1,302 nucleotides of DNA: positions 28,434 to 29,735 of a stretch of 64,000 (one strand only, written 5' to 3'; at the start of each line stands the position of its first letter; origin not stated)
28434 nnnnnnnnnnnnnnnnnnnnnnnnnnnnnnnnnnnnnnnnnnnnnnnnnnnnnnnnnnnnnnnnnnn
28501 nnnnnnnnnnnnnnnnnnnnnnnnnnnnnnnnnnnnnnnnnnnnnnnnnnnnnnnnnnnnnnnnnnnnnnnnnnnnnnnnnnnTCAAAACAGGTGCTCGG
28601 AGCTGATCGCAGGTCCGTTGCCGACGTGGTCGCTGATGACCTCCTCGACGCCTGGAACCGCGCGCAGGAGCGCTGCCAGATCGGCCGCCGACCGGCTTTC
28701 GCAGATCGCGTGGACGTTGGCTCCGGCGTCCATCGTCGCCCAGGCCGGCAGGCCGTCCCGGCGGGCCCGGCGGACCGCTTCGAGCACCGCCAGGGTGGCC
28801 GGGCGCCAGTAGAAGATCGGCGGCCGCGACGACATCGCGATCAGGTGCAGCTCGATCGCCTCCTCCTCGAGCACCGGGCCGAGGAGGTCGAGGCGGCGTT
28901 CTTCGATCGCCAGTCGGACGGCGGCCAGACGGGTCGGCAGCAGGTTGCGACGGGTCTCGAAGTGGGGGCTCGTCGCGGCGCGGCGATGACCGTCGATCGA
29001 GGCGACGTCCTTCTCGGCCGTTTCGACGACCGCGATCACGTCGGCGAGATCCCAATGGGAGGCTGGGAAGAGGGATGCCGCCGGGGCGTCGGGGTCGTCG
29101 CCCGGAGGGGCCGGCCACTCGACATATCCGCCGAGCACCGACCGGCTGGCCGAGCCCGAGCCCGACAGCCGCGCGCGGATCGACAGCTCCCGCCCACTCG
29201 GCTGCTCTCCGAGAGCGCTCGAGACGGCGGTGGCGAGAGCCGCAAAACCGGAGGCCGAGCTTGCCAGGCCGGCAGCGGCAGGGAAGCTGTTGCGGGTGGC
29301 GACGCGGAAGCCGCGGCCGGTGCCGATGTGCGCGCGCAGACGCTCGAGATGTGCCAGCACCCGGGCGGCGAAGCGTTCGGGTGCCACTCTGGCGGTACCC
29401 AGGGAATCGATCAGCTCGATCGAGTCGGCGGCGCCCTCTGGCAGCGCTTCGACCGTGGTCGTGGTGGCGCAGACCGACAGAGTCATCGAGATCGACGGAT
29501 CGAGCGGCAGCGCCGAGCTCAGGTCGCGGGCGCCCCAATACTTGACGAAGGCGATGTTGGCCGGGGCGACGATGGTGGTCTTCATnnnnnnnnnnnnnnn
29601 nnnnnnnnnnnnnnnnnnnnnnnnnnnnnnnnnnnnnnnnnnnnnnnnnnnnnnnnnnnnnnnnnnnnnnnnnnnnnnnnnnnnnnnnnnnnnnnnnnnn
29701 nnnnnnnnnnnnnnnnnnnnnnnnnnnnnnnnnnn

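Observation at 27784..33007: Mevalonate operon with the gene set of the alternative (IP-kinase) route: IDI-2, HMGR, MK, MVD-family decarboxylase, IPK, with no phosphomevalonate kinase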

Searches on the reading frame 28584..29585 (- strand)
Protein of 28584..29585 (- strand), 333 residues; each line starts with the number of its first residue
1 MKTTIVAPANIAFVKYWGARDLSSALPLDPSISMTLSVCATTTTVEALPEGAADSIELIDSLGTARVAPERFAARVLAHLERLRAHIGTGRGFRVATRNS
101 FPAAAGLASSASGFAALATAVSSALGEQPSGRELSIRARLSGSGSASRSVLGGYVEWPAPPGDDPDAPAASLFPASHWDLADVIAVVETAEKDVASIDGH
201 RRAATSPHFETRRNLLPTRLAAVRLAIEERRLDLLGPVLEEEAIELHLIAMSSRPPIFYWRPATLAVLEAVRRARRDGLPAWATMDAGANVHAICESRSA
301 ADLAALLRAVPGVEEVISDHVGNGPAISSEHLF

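Call 4: search_protein_families(library=ncbifam, proteins=[window:28584-29585:-], max_evalue=0.001)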
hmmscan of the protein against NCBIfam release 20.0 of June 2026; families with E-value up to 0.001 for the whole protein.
window:28584-29585:- (333 aa): 5 families
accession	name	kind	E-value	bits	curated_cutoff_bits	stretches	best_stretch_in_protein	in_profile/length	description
TIGR01240.1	mevDPdecarb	equivalog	5.6e-59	199.7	171.35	1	4-307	2-300/305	diphosphomevalonate decarboxylase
NF040704.1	IPP_alt_MvaD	equivalog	3.1e-39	135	475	1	9-316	8-305/323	phosphomevalonate decarboxylase MvaD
NF040847.1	mev_decarb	equivalog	6.3e-06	25.6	560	1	12-299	45-323/350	bisphosphomevalonate decarboxylase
TIGR01920.1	Shik_kin_archae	equivalog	9.7e-05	21.8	126.85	1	72-130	49-107/266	shikimate kinase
TIGR00549.1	mevalon_kin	equivalog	0.0003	20.4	163.05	1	31-138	19-126/276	mevalonate kinase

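Call 5: search_protein_families(library=pfam, proteins=[window:28584-29585:-], max_evalue=0.001)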
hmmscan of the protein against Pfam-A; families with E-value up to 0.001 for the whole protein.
window:28584-29585:- (333 aa): 3 families
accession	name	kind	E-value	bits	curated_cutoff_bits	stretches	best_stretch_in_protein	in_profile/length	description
PF22700.2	MVD-like_N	-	2.3e-41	141.5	27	1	7-159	1-148/157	Diphosphomevalonate decarboxylase-like N-terminal domain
PF18376.6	MDD_C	-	1.8e-12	47.9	23.2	1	183-314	2-137/186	Mevalonate 5-diphosphate decarboxylase C-terminal domain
PF00288.32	GHMP_kinases_N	-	6.6e-07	29.9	22.3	1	78-142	5-67/87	GHMP kinases N terminal domain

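Call 7: find_encoding_contigs(protein=window:28584-29585:-, flank=10000, max_places=6)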
Protein window:28584-29585:- (333 aa): 12 contigs read that carry it; 6 places shown.
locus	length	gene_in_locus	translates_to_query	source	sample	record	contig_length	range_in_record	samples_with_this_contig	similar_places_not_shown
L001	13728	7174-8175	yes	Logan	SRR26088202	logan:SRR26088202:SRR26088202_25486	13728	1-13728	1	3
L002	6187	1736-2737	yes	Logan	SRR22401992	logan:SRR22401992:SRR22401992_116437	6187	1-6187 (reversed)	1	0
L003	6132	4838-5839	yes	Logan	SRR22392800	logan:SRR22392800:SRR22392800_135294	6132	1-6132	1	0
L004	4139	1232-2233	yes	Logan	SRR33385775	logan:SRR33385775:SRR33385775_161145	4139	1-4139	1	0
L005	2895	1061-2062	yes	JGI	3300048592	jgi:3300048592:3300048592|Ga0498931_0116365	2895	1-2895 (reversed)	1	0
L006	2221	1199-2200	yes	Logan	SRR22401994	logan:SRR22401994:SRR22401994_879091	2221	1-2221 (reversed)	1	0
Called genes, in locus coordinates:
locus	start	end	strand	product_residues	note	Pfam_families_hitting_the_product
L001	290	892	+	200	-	PF00081:Sod_Fe_N, PF02777:Sod_Fe_C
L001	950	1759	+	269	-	PF00106:adh_short, PF08659:KR, PF13561:adh_short_C2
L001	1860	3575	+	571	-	-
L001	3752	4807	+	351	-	PF01070:FMN_dh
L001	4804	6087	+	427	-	PF00368:HMG-CoA_red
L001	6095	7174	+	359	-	PF00288:GHMP_kinases_N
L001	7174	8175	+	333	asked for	PF22700:MVD-like_N, PF00288:GHMP_kinases_N (weak), PF18376:MDD_C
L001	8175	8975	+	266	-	PF00696:AA_kinase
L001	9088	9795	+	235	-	PF00484:Pro_CA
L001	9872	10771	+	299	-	PF00494:SQS_PSY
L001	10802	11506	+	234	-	PF01904:DUF72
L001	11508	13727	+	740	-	?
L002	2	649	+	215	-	?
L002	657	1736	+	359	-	PF00288:GHMP_kinases_N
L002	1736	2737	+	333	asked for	PF22700:MVD-like_N, PF00288:GHMP_kinases_N (weak), PF18376:MDD_C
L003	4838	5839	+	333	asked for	PF22700:MVD-like_N, PF00288:GHMP_kinases_N (weak), PF18376:MDD_C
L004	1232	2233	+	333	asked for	PF22700:MVD-like_N, PF00288:GHMP_kinases_N (weak), PF18376:MDD_C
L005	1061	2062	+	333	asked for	PF22700:MVD-like_N, PF00288:GHMP_kinases_N (weak), PF18376:MDD_C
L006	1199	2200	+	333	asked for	PF22700:MVD-like_N, PF00288:GHMP_kinases_N (weak), PF18376:MDD_C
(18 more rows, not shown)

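Call 8: find_homologous_proteins(query=window:28584-29585:-, max_evalue=1e-10)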
Query window:28584-29585:- (333 aa): 3057 proteins with E <= 1e-10 among 8000 candidates; the best 120 are listed.
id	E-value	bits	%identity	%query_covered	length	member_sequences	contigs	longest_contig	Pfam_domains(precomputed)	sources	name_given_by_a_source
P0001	1.5e-191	654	92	100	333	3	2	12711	PF00288.33,PF18376.7,PF22700.3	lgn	-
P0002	2.7e-168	577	82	100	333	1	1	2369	PF00288.33,PF18376.7,PF22700.3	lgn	-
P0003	4.5e-164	563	80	100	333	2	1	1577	PF00288.33,PF18376.7,PF22700.3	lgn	-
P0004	2.0e-122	427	65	100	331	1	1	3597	PF00288.33,PF18376.7,PF22700.3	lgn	-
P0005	3.0e-121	423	61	100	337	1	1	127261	PF00288.33,PF18376.7,PF22700.3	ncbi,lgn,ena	-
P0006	5.7e-121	422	64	100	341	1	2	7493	PF00288.33,PF18376.7,PF22700.3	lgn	-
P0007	1.2e-119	418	64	100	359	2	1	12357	PF00288.33,PF18376.7,PF22700.3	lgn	-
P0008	6.7e-119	415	64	100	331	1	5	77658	PF00288.33,PF18376.7,PF22700.3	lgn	-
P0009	9.7e-119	415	62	100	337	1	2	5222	PF00288.33,PF18376.7,PF22700.3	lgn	-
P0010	1.4e-118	414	64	100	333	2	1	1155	PF00288.33,PF18376.7,PF22700.3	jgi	jgi:diphosphomevalonate decarboxylase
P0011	4.9e-118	412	61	100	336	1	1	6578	PF18376.7,PF22700.3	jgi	jgi:diphosphomevalonate decarboxylase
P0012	5.1e-118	412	62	100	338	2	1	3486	PF00288.33,PF18376.7,PF22700.3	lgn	-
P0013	1.2e-117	411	64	100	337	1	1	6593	PF00288.33,PF18376.7,PF22700.3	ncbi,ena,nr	ncbi:MAG: diphosphomevalonate decarboxylase [Acidobacteria bacterium]|nr:diphosphomevalonate decarbo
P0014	2.0e-117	410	61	100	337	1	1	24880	PF18376.7,PF22700.3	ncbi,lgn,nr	ncbi:MAG: diphosphomevalonate decarboxylase [Acidobacteriota bacterium]|nr:diphosphomevalonate decar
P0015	2.8e-117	410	61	100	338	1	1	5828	PF00288.33,PF18376.7,PF22700.3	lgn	-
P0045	1.4e-113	398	62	100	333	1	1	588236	PF18376.7,PF22700.3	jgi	jgi:diphosphomevalonate decarboxylase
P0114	1.8e-111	391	59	99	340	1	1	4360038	PF00288.33,PF18376.7,PF22700.3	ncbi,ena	-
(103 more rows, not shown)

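Call 9: search_solved_structures(query=window:28584-29585:-, max_evalue=0.001, show_alignments=2)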
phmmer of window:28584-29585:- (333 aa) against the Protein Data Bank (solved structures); distinct sequences matched with E-value up to 0.001: 19.
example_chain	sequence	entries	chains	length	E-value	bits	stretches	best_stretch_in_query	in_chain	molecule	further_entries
6n0x_A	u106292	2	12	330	1.2e-66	228.6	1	3-326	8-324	Diphosphomevalonate decarboxylase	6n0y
6n0z_A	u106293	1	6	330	2e-65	224.6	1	3-326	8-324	Diphosphomevalonate decarboxylase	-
5v2l_A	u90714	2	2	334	9.4e-46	159.9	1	7-322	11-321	Mevalonate diphosphate decarboxylase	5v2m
6e2s_A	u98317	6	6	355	1.2e-45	159.6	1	7-322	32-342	Mevalonate diphosphate decarboxylase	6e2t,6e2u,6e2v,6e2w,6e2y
2hk2_A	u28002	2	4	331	9.1e-38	133.7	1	7-304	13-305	Diphosphomevalonate decarboxylase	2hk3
6n10_A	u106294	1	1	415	7e-37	130.8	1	4-301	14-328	Diphosphomevalonate decarboxylase MVD1, peroxisomal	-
6xr5_A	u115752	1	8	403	2.5e-35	125.7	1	3-316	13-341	Diphosphomevalonate decarboxylase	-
3qt5_A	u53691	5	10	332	3.6e-35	125.2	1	7-324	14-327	Mevalonate diphosphate decarboxylase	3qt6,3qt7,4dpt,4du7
3qt8_A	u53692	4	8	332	9e-35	123.9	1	7-324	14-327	Mevalonate diphosphate decarboxylase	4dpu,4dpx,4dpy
5gmd_A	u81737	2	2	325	1e-34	123.7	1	3-329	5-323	Diphosphomevalonate decarboxylase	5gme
4z7c_A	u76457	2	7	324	1e-34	123.7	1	3-329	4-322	Diphosphomevalonate decarboxylase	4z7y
1fi4_A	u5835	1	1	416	2.1e-34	122.6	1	4-314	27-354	MEVALONATE 5-DIPHOSPHATE DECARBOXYLASE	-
4dpw_A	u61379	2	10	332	4.7e-34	121.5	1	7-324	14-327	Mevalonate diphosphate decarboxylase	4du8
3d4j_A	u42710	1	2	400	3.2e-33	118.8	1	3-302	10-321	Diphosphomevalonate decarboxylase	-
3lto_A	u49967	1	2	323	6.2e-33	117.8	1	6-306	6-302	Mevalonate diphosphate decarboxylase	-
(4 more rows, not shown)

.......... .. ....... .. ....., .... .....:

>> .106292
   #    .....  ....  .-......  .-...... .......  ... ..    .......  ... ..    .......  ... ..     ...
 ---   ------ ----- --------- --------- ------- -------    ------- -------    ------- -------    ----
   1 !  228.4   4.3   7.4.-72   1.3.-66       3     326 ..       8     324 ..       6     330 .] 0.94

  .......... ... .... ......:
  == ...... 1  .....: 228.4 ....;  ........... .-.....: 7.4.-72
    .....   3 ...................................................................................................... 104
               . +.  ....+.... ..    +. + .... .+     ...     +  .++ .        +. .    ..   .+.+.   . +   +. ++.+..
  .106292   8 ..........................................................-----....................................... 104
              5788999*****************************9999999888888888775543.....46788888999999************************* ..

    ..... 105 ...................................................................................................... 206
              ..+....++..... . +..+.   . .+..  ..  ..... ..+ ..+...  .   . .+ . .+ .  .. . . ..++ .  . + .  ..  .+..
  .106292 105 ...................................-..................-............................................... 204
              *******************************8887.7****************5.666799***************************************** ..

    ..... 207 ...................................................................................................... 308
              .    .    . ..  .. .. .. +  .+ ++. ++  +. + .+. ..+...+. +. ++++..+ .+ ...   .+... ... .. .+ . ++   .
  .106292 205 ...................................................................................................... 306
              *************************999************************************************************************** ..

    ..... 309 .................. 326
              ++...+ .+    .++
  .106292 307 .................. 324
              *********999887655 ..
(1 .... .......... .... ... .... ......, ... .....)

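Call 16: search_solved_structures(query=window:28584-29585:-, max_evalue=1e-36, show_alignments=5)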
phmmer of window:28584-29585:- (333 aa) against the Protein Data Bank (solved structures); distinct sequences matched with E-value up to 1e-36: 6.
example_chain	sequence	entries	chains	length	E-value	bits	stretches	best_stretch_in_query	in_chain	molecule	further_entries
6n0x_A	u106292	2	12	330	1.2e-66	228.6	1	3-326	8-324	Diphosphomevalonate decarboxylase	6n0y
6n0z_A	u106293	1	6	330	2e-65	224.6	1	3-326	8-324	Diphosphomevalonate decarboxylase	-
5v2l_A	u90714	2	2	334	9.4e-46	159.9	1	7-322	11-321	Mevalonate diphosphate decarboxylase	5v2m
6e2s_A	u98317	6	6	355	1.2e-45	159.6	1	7-322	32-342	Mevalonate diphosphate decarboxylase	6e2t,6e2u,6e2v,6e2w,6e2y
2hk2_A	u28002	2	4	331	9.1e-38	133.7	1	7-304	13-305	Diphosphomevalonate decarboxylase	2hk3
6n10_A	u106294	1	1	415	7e-37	130.8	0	4-301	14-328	Diphosphomevalonate decarboxylase MVD1, peroxisomal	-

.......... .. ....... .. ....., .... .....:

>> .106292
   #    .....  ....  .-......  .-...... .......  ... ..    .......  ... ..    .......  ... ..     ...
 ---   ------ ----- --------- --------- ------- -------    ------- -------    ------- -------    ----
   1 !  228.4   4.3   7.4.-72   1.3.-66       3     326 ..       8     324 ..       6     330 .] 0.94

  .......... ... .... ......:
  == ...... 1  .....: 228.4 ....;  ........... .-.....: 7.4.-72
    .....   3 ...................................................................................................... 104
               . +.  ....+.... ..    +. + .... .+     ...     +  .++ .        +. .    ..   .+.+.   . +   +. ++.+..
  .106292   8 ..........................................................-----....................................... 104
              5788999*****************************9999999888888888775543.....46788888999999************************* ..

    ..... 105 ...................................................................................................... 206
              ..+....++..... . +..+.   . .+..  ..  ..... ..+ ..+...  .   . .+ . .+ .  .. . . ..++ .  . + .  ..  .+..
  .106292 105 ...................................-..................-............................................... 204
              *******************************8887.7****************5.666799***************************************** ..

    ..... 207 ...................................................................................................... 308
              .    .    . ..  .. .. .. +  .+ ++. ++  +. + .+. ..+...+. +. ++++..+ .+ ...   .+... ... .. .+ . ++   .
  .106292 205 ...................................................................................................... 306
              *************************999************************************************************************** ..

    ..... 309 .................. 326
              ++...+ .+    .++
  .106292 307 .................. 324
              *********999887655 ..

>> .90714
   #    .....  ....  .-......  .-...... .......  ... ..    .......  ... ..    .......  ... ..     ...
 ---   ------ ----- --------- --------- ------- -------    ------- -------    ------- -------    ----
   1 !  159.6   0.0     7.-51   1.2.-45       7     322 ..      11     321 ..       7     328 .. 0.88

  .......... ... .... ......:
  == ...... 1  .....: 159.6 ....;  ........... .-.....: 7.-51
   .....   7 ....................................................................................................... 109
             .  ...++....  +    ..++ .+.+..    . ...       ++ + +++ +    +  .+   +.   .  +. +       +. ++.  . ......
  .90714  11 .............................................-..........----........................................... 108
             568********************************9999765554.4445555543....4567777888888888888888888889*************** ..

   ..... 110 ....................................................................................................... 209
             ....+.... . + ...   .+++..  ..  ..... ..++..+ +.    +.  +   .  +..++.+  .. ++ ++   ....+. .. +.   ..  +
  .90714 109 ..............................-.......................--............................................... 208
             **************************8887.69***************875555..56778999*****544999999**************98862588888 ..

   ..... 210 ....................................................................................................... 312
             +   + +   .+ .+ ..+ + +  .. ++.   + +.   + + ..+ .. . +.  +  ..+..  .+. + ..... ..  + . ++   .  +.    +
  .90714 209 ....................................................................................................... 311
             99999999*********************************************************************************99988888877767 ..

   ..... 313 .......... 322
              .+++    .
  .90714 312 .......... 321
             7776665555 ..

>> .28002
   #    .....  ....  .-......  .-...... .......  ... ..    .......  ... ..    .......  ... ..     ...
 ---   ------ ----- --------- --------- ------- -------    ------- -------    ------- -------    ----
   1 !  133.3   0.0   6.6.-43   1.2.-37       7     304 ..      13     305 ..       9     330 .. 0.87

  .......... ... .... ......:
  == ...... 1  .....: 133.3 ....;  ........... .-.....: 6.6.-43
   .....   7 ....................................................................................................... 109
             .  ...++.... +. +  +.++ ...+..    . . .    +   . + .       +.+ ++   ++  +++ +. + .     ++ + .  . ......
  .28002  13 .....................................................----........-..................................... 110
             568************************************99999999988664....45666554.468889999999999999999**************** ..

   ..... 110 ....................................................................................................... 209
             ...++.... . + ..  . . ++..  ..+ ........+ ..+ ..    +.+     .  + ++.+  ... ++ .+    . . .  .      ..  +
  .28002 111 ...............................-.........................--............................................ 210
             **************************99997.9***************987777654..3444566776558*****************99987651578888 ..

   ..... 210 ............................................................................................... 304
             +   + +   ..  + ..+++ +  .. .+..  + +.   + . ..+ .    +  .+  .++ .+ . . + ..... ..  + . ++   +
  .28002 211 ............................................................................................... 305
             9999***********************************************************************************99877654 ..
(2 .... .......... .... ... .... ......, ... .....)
